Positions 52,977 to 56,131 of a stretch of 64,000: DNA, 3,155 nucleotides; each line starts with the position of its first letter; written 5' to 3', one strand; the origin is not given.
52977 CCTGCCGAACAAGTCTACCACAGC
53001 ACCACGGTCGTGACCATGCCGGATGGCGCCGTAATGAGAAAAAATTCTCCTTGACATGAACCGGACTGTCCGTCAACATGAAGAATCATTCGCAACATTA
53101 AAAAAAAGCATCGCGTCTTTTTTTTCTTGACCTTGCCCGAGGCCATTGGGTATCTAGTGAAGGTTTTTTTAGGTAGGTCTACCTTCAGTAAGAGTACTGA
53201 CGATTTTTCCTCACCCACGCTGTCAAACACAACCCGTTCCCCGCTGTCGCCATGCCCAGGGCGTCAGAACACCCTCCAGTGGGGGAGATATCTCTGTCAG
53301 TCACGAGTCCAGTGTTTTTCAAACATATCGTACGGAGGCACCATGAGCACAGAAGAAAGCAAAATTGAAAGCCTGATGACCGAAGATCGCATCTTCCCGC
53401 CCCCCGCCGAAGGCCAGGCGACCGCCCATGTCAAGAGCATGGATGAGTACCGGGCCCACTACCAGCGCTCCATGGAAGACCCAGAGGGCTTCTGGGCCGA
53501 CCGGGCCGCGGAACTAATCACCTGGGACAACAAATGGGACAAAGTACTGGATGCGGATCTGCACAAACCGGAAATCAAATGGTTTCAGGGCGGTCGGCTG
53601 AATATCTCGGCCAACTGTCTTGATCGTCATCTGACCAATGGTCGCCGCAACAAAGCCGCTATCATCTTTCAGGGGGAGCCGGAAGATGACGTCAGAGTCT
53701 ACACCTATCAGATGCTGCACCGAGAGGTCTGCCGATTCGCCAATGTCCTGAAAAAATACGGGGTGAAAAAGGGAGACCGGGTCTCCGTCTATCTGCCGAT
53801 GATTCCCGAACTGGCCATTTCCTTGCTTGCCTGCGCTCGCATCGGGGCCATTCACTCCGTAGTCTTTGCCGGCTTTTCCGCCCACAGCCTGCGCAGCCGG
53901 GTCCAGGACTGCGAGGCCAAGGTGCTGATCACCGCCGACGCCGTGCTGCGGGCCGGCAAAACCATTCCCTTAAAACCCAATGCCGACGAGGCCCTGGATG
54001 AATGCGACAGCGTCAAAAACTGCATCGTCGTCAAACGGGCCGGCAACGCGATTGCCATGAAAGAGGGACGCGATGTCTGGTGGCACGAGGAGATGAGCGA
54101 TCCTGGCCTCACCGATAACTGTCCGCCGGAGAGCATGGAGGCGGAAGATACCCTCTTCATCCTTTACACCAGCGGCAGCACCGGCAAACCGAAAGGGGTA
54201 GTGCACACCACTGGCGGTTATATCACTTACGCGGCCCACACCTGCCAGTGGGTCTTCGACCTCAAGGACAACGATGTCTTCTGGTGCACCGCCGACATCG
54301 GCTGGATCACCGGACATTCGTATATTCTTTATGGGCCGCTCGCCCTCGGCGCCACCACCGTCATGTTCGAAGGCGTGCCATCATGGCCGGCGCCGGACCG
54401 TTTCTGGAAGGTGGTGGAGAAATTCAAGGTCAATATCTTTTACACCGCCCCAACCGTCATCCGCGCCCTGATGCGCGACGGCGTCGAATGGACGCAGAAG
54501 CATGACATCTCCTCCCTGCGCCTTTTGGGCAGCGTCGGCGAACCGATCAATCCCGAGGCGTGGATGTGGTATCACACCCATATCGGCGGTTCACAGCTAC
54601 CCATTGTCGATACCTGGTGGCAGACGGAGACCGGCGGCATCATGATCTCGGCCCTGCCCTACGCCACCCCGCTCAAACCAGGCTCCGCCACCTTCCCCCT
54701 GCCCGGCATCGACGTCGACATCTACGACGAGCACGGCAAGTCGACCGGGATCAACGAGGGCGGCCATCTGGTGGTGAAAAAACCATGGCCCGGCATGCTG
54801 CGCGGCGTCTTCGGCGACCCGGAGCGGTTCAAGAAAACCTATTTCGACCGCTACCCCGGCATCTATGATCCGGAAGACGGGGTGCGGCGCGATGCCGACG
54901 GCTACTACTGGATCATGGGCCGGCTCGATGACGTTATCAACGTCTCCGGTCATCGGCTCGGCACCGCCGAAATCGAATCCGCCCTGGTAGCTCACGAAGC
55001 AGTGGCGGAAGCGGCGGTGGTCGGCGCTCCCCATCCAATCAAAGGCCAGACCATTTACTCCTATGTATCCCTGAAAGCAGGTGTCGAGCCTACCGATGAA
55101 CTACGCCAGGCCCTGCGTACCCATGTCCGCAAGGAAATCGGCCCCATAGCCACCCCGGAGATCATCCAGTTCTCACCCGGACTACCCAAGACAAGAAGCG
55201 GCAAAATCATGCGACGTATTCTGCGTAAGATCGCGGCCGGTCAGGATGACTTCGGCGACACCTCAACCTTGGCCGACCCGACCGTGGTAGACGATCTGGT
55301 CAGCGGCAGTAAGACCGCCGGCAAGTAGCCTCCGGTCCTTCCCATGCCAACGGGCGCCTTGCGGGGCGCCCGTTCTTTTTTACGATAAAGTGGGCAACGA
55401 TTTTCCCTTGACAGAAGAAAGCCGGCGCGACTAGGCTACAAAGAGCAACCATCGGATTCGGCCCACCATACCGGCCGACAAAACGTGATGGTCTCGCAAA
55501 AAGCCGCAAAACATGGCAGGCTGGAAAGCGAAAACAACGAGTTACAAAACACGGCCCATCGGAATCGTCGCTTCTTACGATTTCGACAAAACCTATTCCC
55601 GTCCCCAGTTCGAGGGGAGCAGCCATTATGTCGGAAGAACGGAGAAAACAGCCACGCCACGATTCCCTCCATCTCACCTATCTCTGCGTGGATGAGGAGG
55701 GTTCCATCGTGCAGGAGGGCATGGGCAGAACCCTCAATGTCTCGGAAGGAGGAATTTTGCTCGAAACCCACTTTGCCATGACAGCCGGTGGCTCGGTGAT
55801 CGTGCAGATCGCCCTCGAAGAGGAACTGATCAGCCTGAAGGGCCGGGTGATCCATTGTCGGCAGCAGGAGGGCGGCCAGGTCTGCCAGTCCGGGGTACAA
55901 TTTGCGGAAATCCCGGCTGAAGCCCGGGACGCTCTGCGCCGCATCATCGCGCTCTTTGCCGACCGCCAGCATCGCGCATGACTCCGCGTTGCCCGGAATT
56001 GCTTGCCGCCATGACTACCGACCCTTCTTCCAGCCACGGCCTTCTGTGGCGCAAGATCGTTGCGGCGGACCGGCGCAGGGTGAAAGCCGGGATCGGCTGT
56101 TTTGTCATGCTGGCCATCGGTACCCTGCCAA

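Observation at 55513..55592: Three-copy roughly 78-nt intergenic element: conserved A-rich leader plus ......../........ hairpin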

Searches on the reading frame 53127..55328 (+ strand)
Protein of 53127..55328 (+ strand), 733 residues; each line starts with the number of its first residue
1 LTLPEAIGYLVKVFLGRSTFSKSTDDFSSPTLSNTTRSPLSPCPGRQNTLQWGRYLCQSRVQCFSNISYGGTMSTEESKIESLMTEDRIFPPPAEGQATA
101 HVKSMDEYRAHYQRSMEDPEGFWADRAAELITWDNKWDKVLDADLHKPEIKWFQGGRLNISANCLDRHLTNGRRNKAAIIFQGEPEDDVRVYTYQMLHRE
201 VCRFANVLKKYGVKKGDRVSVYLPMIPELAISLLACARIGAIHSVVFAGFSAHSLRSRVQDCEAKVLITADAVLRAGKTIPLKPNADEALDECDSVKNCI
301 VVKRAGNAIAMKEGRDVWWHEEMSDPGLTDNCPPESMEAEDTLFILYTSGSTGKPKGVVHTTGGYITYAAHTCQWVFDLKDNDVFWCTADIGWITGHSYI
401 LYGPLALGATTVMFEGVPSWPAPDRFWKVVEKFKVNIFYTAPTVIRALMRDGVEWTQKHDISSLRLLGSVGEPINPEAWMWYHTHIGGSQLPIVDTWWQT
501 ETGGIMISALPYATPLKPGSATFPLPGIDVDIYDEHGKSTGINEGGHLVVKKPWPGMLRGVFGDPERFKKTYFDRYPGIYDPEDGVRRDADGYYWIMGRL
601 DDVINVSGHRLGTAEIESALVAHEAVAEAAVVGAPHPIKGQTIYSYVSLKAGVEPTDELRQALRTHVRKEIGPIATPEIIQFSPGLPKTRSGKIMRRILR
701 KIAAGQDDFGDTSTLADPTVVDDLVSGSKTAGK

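Call 15: search_protein_families(library=pfam, proteins=[window:53127-55328:+])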
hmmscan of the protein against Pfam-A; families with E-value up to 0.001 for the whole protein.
window:53127-55328:+ (733 aa): 3 families
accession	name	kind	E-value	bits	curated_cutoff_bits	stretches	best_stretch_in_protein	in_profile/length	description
PF00501.34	AMP-binding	-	1.1e-91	308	29.9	1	172-560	7-382/384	AMP-binding enzyme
PF13193.12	AMP-binding_C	-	3.9e-26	92.2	24.5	1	615-693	1-76/76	AMP-binding enzyme C-terminal domain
PF16177.11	ACAS_N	-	8e-22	77.3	27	1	108-164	1-55/55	Acetyl-coenzyme A synthetase N-terminus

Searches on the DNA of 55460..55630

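Call 18: search_rna_families(source=window, start=55460, end=55630, threshold=evalue, max_evalue=10, show_alignments=2)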
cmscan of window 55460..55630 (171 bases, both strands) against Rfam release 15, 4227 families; matches with E-value up to 10: 1.
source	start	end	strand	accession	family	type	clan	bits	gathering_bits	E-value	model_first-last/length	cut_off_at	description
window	55497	55571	-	RF01394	isrK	Gene; sRNA;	-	12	50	1.7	1-77/77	no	isrK Hfq binding RNA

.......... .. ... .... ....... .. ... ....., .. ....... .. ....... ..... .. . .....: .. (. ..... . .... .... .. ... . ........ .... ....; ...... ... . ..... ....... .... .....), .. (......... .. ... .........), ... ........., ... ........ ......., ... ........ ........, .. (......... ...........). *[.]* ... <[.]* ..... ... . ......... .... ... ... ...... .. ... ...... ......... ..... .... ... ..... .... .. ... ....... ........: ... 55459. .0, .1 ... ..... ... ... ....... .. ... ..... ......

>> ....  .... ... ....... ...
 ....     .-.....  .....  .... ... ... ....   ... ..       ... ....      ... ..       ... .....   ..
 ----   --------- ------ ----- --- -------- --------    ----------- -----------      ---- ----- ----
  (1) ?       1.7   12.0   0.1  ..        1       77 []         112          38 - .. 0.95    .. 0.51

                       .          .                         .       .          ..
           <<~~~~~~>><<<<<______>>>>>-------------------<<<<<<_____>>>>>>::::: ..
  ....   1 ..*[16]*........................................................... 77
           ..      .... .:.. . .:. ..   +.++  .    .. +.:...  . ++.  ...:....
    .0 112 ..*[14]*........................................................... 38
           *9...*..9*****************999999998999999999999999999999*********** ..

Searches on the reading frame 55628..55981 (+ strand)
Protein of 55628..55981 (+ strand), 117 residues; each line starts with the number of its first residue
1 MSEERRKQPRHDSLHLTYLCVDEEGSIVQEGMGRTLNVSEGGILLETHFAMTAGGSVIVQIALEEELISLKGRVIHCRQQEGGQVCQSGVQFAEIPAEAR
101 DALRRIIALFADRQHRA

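Call 15: search_protein_families(library=pfam, proteins=[window:55628-55981:+])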
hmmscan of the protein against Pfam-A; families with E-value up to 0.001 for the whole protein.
window:55628-55981:+ (117 aa): 1 family
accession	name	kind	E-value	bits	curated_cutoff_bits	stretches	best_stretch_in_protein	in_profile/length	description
PF07238.19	PilZ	-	1e-13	51.9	22.5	1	4-108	1-101/102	PilZ domain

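Call 20: find_encoding_contigs(protein=window:55628-55981:+, flank=10000, max_places=10)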
Protein window:55628-55981:+ (117 aa): 1 contig read that carries it; 1 place shown.
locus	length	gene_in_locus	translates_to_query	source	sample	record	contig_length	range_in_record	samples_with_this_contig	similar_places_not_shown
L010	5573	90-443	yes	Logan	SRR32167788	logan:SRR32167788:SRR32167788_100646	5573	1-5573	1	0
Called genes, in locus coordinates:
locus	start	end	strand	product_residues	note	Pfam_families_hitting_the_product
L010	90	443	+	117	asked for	PF07238:PilZ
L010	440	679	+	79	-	-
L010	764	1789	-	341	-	PF13406:SLT_2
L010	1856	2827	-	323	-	-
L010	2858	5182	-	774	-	PF06835:LptC (faint), PF19838:LptD_2 (weak), PF04453:LptD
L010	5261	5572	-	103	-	?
